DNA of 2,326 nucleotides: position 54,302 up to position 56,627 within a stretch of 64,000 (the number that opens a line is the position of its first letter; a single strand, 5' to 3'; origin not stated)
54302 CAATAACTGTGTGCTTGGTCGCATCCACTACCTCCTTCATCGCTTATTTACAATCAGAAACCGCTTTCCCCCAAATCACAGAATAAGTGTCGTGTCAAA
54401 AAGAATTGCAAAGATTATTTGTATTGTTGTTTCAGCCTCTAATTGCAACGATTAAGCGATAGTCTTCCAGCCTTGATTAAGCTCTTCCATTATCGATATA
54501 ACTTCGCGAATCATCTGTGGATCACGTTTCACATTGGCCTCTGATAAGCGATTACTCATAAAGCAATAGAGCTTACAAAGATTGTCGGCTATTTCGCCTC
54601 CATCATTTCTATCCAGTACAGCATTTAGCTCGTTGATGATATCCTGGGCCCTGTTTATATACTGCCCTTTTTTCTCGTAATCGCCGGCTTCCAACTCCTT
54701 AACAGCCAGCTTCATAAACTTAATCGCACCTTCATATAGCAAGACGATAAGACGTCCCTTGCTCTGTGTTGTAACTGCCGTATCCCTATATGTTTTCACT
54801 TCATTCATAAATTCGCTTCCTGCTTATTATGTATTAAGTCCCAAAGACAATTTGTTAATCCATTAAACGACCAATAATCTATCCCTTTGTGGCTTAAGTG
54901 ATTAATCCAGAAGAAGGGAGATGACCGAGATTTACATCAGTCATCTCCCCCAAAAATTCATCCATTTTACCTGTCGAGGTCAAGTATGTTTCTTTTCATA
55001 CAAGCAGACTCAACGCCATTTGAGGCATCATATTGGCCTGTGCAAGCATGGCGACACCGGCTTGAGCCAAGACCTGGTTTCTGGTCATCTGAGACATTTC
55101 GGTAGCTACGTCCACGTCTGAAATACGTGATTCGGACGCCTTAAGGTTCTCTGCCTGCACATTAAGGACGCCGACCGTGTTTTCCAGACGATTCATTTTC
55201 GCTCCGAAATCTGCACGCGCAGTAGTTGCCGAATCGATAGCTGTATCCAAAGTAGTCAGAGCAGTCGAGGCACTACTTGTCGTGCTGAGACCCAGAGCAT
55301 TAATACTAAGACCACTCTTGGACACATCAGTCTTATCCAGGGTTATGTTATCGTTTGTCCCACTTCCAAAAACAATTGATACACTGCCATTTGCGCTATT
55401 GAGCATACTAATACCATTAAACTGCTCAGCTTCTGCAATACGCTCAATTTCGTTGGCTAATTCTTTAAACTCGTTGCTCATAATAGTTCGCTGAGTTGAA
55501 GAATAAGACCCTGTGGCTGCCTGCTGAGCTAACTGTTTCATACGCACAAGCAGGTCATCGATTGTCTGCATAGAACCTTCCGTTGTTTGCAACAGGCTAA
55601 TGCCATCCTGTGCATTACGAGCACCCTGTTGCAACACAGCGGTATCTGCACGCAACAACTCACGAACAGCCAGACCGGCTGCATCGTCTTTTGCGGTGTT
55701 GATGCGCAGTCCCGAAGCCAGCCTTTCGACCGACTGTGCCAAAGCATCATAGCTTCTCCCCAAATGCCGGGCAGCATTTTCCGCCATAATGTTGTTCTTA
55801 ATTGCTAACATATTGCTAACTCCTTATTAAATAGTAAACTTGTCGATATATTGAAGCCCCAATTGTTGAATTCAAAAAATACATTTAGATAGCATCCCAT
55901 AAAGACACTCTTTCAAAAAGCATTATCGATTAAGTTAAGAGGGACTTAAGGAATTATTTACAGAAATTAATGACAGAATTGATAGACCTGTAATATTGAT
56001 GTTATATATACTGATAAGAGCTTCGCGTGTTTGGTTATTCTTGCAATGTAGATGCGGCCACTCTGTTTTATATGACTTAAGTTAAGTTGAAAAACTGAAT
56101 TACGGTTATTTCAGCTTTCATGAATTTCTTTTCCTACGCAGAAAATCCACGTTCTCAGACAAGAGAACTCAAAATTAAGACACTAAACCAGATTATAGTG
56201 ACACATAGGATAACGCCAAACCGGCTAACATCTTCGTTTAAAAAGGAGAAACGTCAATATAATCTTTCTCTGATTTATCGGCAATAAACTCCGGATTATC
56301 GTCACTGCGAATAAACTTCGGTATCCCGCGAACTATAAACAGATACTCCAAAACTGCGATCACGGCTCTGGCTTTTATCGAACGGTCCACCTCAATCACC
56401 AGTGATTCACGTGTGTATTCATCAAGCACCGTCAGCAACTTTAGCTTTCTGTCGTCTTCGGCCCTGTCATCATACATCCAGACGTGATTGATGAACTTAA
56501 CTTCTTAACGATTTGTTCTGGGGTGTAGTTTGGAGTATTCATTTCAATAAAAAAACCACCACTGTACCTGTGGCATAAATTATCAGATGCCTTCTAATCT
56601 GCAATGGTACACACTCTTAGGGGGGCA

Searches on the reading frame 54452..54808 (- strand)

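Call 3: search_protein_families(library=pfam, proteins=[window:54452-54808:-], max_evalue=0.01)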
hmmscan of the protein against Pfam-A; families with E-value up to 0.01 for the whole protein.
window:54452-54808:- (118 aa): 1 family
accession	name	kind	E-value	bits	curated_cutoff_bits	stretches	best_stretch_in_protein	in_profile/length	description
PF02561.19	FliS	-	1.9e-40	138.2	26.7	1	5-117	2-114/115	Flagellar protein FliS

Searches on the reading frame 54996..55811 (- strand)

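Call 3: search_protein_families(library=pfam, proteins=[window:54996-55811:-], max_evalue=0.01)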
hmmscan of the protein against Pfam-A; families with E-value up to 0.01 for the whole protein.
window:54996-55811:- (271 aa): 3 families
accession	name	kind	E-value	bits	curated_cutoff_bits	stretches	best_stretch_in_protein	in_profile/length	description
PF00669.25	Flagellin_N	-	5.7e-34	117.6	26.6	1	4-140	1-137/139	Bacterial flagellin N-terminal helical region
PF00700.27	Flagellin_C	-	1.5e-25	89.7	23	1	186-270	2-86/86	Bacterial flagellin C-terminal helical region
PF03938.19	OmpH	-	0.0088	16.7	32.4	1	60-153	42-131/141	Outer membrane protein (OmpH-like)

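Call 4: search_protein_families(library=ncbifam, proteins=[window:54996-55811:-], max_evalue=0.01)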
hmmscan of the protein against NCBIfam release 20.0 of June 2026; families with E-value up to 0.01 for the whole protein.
window:54996-55811:- (271 aa): 28 families (the best 25 are shown)
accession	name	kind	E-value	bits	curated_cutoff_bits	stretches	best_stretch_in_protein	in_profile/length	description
NF009448.0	PRK12806.1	equivalog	7.2e-65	219.6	531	2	4-163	5-164/475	flagellin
NF009444.0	PRK12802.1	equivalog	2.1e-64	217.8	332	1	1-270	2-281/282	flagellin domain-containing protein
NF005294.0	PRK06819.1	subfamily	2.2e-60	205.2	387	2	8-185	9-185/376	FliC/FljB family flagellin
NF006467.0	PRK08869.1-2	subfamily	1.9e-56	191.9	443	2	4-160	5-161/400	flagellin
NF006468.0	PRK08869.1-3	subfamily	1.3e-55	189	436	2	2-163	3-164/378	polar flagellin E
NF006466.0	PRK08869.1-1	subfamily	1.5e-55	189.3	426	2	3-163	4-164/377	flagellin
NF005953.0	PRK08026.1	subfamily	2.7e-54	185.7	619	2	18-180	19-180/548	FliC/FljB family flagellin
NF006469.0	PRK08869.1-4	equivalog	8.4e-54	183.4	627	2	3-162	4-163/377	flagellin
NF038071.1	lat_flg_LafA_2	exception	1.6e-52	178.7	365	1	7-270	8-283/284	lateral flagellin LafA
NF009449.0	PRK12807.1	subfamily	4e-52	177.6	347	1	4-270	3-286/287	flagellin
NF009446.0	PRK12804.1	subfamily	3e-50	171.4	352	2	4-180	3-184/301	flagellin Hag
NF006470.0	PRK08869.1-5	equivalog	4.3e-47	161.2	423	2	1-162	1-162/388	flagellin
NF009450.0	PRK12808.1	equivalog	5.7e-46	158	476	2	24-177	23-177/476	flagellin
NF009445.0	PRK12803.1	equivalog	3.5e-42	144.8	450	2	4-142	3-141/335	flagellin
NF009447.0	PRK12805.1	equivalog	1.9e-40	139.2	404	1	4-269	3-284/287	FliC/FljB family flagellin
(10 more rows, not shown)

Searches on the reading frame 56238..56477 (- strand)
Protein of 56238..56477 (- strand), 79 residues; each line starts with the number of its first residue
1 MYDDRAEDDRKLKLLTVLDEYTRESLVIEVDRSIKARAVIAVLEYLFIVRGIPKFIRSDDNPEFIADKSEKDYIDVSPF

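Call 3: search_protein_families(library=pfam, proteins=[window:56238-56477:-], max_evalue=0.01)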
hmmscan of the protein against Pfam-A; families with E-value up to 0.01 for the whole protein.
window:56238-56477:- (79 aa): 1 family
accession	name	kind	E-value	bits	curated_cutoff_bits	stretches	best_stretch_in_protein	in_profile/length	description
PF00665.32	rve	-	8.7e-09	36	32.6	1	8-67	20-81/102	Integrase core domain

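Call 4: search_protein_families(library=ncbifam, proteins=[window:56238-56477:-], max_evalue=0.01)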
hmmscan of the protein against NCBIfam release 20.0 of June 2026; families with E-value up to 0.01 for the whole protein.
window:56238-56477:- (79 aa): 2 families
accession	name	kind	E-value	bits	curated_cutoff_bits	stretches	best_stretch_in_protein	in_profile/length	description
NF033516.0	transpos_IS3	equivalog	1.6e-07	30.9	160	1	9-67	230-290/369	IS3 family transposase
NF033577.2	transpos_IS481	equivalog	0.00038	20.1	224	1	6-67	142-203/284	IS481 family transposase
